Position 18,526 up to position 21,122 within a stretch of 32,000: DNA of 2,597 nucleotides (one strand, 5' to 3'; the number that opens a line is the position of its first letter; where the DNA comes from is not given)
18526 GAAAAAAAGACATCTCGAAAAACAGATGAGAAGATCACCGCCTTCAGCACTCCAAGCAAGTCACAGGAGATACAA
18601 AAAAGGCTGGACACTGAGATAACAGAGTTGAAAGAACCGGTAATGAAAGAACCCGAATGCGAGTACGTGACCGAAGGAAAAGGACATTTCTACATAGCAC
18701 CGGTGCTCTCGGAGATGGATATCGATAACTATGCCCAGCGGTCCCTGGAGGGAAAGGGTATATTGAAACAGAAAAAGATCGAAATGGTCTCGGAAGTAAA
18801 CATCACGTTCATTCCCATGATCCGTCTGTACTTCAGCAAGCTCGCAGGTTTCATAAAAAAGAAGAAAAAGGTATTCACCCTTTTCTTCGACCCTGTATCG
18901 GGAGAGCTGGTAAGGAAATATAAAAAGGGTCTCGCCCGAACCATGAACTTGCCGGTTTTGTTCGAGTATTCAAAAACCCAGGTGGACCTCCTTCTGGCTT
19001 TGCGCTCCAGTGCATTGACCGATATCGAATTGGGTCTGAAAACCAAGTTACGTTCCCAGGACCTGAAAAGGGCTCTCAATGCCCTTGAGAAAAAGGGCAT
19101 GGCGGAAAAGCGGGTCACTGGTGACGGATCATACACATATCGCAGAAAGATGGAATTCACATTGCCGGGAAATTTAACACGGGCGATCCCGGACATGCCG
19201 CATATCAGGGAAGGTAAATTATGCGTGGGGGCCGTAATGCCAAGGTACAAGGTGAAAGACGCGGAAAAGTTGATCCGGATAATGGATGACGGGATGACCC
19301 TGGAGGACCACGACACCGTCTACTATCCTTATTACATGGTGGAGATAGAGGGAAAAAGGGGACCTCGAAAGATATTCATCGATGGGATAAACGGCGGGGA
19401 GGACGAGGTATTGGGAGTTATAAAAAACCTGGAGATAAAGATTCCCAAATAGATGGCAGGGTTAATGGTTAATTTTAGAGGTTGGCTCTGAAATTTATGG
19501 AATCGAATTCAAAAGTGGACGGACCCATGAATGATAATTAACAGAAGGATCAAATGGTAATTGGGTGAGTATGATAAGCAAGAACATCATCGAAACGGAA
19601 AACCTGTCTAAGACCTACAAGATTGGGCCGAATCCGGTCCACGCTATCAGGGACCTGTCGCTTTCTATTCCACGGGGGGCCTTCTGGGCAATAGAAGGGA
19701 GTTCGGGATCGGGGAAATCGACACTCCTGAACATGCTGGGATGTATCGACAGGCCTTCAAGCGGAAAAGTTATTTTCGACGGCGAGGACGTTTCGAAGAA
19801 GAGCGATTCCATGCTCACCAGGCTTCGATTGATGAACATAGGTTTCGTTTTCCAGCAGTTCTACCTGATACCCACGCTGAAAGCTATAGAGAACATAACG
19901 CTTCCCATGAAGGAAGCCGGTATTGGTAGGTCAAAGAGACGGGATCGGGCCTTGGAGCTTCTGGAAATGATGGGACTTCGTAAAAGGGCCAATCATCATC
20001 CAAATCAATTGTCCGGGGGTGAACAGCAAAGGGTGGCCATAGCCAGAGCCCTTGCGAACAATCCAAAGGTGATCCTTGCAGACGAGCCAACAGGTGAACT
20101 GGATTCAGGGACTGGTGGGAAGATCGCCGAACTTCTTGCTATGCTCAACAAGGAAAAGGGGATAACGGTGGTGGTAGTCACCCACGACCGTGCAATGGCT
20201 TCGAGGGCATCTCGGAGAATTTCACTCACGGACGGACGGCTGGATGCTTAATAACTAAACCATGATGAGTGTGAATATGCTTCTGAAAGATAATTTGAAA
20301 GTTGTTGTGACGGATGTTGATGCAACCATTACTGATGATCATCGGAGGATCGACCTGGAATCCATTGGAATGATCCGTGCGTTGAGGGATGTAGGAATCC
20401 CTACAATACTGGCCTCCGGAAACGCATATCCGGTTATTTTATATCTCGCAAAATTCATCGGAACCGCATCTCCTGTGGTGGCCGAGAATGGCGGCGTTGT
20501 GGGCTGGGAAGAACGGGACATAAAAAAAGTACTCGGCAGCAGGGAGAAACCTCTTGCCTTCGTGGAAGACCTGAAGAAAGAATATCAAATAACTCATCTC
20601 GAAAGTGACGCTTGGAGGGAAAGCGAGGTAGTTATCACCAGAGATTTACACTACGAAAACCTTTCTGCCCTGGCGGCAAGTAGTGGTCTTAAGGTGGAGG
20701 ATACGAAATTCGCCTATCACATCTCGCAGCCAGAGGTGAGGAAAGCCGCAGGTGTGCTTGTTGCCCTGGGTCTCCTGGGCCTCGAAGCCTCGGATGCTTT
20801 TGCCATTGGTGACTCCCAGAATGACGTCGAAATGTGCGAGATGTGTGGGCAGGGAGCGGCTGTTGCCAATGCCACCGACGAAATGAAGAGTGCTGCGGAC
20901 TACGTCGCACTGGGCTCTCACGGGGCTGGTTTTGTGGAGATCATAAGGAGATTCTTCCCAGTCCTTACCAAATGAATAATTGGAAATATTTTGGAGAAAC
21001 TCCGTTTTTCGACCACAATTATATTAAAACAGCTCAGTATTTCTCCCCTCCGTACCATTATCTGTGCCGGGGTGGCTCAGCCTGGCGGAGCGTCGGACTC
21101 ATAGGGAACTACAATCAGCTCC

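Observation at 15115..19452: Giant cytoplasmic fusion: HerA/FtsK-type ATPase + KLEKE coiled coil + DUF835-like module + wHTH C-terminal module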

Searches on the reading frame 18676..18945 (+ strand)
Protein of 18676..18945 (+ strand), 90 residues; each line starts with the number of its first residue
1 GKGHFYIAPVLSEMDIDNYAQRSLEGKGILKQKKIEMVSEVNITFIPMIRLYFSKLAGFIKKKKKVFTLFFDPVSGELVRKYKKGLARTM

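Call 51: search_solved_structures(query=A3, max_evalue=10)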
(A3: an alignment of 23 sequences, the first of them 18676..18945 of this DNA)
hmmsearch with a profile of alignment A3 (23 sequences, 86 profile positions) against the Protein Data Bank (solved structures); distinct sequences matched with E-value up to 10: 0.

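Call 59: predict_structure(alignment_id=A3)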
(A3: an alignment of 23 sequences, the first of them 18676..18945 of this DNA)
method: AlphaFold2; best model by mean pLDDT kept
length: 90 residues; sequences in the alignment: 23
mean_pLDDT: 71.7   pTM: 0.44
mean pLDDT of the five models: 71.7, 69.8, 68.3, 67.9, 67.7
residues with pLDDT >= 90: 0; 70-90: 59; 50-70: 24; < 50: 7
segments of 3 or more residues with pLDDT < 50: 1-7
pLDDT, mean of each block of 10 residues (from residue 1): 48 79 68 70 78 75 74 82 70
secondary structure, 60 per line:
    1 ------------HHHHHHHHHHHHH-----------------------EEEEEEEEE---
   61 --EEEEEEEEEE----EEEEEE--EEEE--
elements in order: H13-25 E49-57 E63-72 E77-82 E85-88

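Call 63: fold_search(model_id=the predicted structure, library=pdb)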
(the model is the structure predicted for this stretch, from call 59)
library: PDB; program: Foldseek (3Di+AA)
matches with E <= 10: 127; with E <= 0.001: 0
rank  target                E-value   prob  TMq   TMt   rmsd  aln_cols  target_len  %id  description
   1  8r29_A                7.9e-01  0.16  0.31  0.27  12.0       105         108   12  Crystal structure of domain swapped dimer of Amacstatin-2, a cystatin from the hard tick Amblyomma maculatum (released 2024-11-13)
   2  5cuu_B                9.0e-01  0.25  0.33  0.09  19.2        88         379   15  Crystal structure of Trypanosoma cruzi Vacuolar Soluble Pyrophosphatases in complex with bisphosphonate inhibitor BPH- (released 2016-03-02)
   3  3ul5_C                1.0e+00  0.08  0.19  0.20  10.6        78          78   10  Saccharum officinarum canecystatin-1 in space group C2221 (released 2012-11-28)
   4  7jrk_A                1.1e+00  0.10  0.26  0.26   7.8        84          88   15  The Structure of BamE from Pseudomonas aeruginosa (released 2021-10-13)
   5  4zm8_D                1.2e+00  0.07  0.21  0.18  11.3        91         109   12  Crystal Structure of Sialostatin L (released 2015-06-17)
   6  3ul5_B                1.3e+00  0.11  0.26  0.29  10.0        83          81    8  Saccharum officinarum canecystatin-1 in space group C2221 (released 2012-11-28)
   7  9e2g_0E               1.5e+00  0.08  0.24  0.04  30.2       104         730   13  Cryo-EM structure of 48 nm repeat of microtubule doublet from T. brucei flagellum (released 2025-03-12)
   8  3ul6_B                1.6e+00  0.10  0.27  0.29  10.1        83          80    8  Saccharum officinarum canecystatin-1 in space group P6422 (released 2012-12-12)
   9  5c5b_D                1.6e+00  0.07  0.20  0.08  14.9        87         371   14  Crystal Structure of Human APPL BAR-PH Heterodimer (released 2016-06-22)
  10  9e78_1S               1.6e+00  0.07  0.27  0.05  24.9       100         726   14  48-nm repeat of the Leishmania tarentolae doublet microtubule (released 2025-03-12)
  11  9e2g_0B               1.7e+00  0.06  0.22  0.05  16.6        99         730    9  Cryo-EM structure of 48 nm repeat of microtubule doublet from T. brucei flagellum (released 2025-03-12)
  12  9e2g_0C               1.9e+00  0.06  0.21  0.04  32.3        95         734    8  Cryo-EM structure of 48 nm repeat of microtubule doublet from T. brucei flagellum (released 2025-03-12)
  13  3ul5_D                1.9e+00  0.06  0.20  0.20  10.6        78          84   10  Saccharum officinarum canecystatin-1 in space group C2221 (released 2012-11-28)
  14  5l81_A                2.0e+00  0.09  0.20  0.14  10.0        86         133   12  Crystal structure of the PH domain of murine kindlin-3 (released 2017-01-11)
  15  5cuu_A                2.4e+00  0.12  0.32  0.09  20.1        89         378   13  Crystal structure of Trypanosoma cruzi Vacuolar Soluble Pyrophosphatases in complex with bisphosphonate inhibitor BPH- (released 2016-03-02)
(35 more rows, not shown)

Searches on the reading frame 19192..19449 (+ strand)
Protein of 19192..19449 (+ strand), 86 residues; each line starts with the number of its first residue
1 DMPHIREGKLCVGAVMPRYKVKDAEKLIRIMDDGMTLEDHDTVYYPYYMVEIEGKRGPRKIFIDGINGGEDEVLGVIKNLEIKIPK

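Call 52: search_solved_structures(query=A4, max_evalue=10)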
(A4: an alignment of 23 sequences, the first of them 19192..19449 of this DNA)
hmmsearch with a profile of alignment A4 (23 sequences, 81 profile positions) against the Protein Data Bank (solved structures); distinct sequences matched with E-value up to 10: 0.
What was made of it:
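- On PepSY / cystatin-like domain (my own lead for the alpha/beta units): No PDB sequence hit at E<=10 (calls 51, 52).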

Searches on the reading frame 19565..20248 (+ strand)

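Call 3: search_protein_families(library=pfam, proteins=[window:19565-20248:+], max_evalue=0.1)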
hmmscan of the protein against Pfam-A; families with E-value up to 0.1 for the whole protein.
window:19565-20248:+ (228 aa): 8 families
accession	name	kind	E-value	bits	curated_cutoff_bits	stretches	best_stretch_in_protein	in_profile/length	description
PF00005.33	ABC_tran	-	9.6e-34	117.4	25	1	29-176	2-136/137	ABC transporter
PF02463.25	SMC_N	-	1e-06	28.8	40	1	121-222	109-212/220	RecF/RecN/SMC N terminal domain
PF13401.12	AAA_22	-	0.0034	18.1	27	1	40-205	7-121/130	AAA domain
PF13555.12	AAA_29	-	0.0048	17.1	27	1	38-55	23-39/61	P-loop containing region of AAA domain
PF13304.12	AAA_21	-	0.0052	17.3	27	0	148-208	237-299/304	AAA domain, putative AbiEii toxin, Type IV TA system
PF03193.22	RsgA_GTPase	-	0.023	15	30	1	39-58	107-126/174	RsgA GTPase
PF25199.1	nSTAND_NTPase5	-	0.034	14.4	34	0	38-56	41-59/145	Novel STAND NTPase 5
PF13481.12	AAA_25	-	0.056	13.5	27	0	35-57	30-52/195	AAA domain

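Call 70: search_protein_families(library=ncbifam, proteins=[window:19565-20248:+], max_evalue=0.00001)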
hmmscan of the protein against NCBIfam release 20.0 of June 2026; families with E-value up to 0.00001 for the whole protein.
window:19565-20248:+ (228 aa): 186 families (the best 25 are shown)
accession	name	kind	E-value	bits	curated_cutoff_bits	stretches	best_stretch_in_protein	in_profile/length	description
TIGR02211.1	LolD_lipo_ex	equivalog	6.2e-69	231.9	307.75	1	8-226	1-219/221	lipoprotein-releasing ABC transporter ATP-binding protein LolD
NF008639.0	PRK11629.1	equivalog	4.2e-68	229.2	360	1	4-227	2-225/234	lipoprotein-releasing ABC transporter ATP-binding protein LolD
NF007879.0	PRK10584.1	equivalog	3.9e-66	223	336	1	3-226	1-224/228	putative ABC transporter ATP-binding protein YbbA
NF007826.0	PRK10535.1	equivalog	1e-65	222.3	966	1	8-226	4-221/648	macrolide ABC transporter ATP-binding protein/permease MacB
TIGR02673.1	FtsE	equivalog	3.6e-61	206.6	264.85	1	8-224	1-213/214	cell division ATP-binding protein FtsE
NF038007.1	ABC_ATP_DarD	equivalog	7.3e-60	202.1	375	1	9-226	2-218/218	darobactin export ABC transporter ATP-binding protein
TIGR03608.1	L_ocin_972_ABC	subfamily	2e-55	187.5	254.85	1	26-221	12-206/206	putative bacteriocin export ABC transporter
TIGR02982.1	heterocyst_DevA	subfamily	1.7e-52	178.2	295.8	1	9-226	2-219/220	ABC exporter ATP-binding subunit, DevA family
TIGR02314.1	ABC_MetN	equivalog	9.7e-52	176.1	499.7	1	9-221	2-213/343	methionine ABC transporter ATP-binding protein MetN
NF040933.2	ABC_arch_GlcV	equivalog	1.8e-51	175.1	450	1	9-219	3-212/357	glucose ABC transporter ATP-binding protein GlcV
TIGR02315.1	ABC_phnC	equivalog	2.6e-49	167.8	266.1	1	8-225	1-223/243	phosphonate ABC transporter ATP-binding protein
TIGR01186.1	proV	subfamily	6.4e-49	167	326.6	1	26-221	7-202/363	betaine/proline/choline family ABC transporter ATP-binding protein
NF007027.0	PRK09493.1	equivalog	6.1e-48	163.3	379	1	9-226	2-214/240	glutamine ABC transporter ATP-binding protein GlnQ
TIGR01187.1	potA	subfamily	6.5e-47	160.2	355.6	1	45-224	3-177/325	polyamine ABC transporter ATP-binding protein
TIGR03265.1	PhnT2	equivalog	5.5e-46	157.4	457.7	1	9-220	5-206/353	putative 2-aminoethylphosphonate ABC transporter ATP-binding protein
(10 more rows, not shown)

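Call 75: search_protein_families(library=padloc, proteins=[window:19565-20248:+], max_evalue=0.01)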
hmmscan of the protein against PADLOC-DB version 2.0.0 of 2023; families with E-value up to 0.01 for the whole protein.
window:19565-20248:+ (228 aa): 7 families
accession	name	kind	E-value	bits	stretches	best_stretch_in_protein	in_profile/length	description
PDLC04135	mad3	-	7.4e-32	109.3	2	139-219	255-335/374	mads_3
PDLC04140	mad8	-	1.4e-14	52.4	1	26-208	15-233/314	mads_8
PDLC02914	ATPase-Toprim_I-B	-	1.1e-05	22.8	1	148-212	184-248/443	-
PDLC03878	NsnB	-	0.00018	19.4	0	143-207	211-276/345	-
PDLC04164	AriA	-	0.00041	18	0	146-209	169-233/253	-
PDLC02980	AriA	-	0.00045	18.3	0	147-208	236-299/304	-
PDLC04213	HEC-02A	-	0.0086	13.6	0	163-212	229-276/337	-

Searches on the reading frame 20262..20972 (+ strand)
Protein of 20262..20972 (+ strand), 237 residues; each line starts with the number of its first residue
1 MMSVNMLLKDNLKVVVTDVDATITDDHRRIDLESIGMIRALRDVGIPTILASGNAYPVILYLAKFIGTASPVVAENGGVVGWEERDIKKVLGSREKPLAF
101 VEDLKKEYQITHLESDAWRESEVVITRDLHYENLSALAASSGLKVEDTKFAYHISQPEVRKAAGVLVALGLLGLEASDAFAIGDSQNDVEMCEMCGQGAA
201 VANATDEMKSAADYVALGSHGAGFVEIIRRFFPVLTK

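Call 3: search_protein_families(library=pfam, proteins=[window:20262-20972:+], max_evalue=0.1)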
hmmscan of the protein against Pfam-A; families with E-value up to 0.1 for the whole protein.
window:20262-20972:+ (237 aa): 5 families
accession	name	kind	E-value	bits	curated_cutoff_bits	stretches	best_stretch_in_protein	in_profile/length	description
PF08282.18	Hydrolase_3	-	9.3e-28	98.1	20.9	2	147-225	174-252/255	haloacid dehalogenase-like hydrolase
PF00702.32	Hydrolase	-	3e-06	28.2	26.4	1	13-196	2-191/191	haloacid dehalogenase-like hydrolase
PF12710.13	HAD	-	0.00026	21.9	27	0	142-192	131-188/189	haloacid dehalogenase-like hydrolase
PF05116.19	S6PP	-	0.0029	17.7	20.3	1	171-231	176-245/247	Sucrose-6F-phosphate phosphohydrolase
PF13419.12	HAD_2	-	0.08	13.5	23.8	0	162-196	138-172/178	Haloacid dehalogenase-like hydrolase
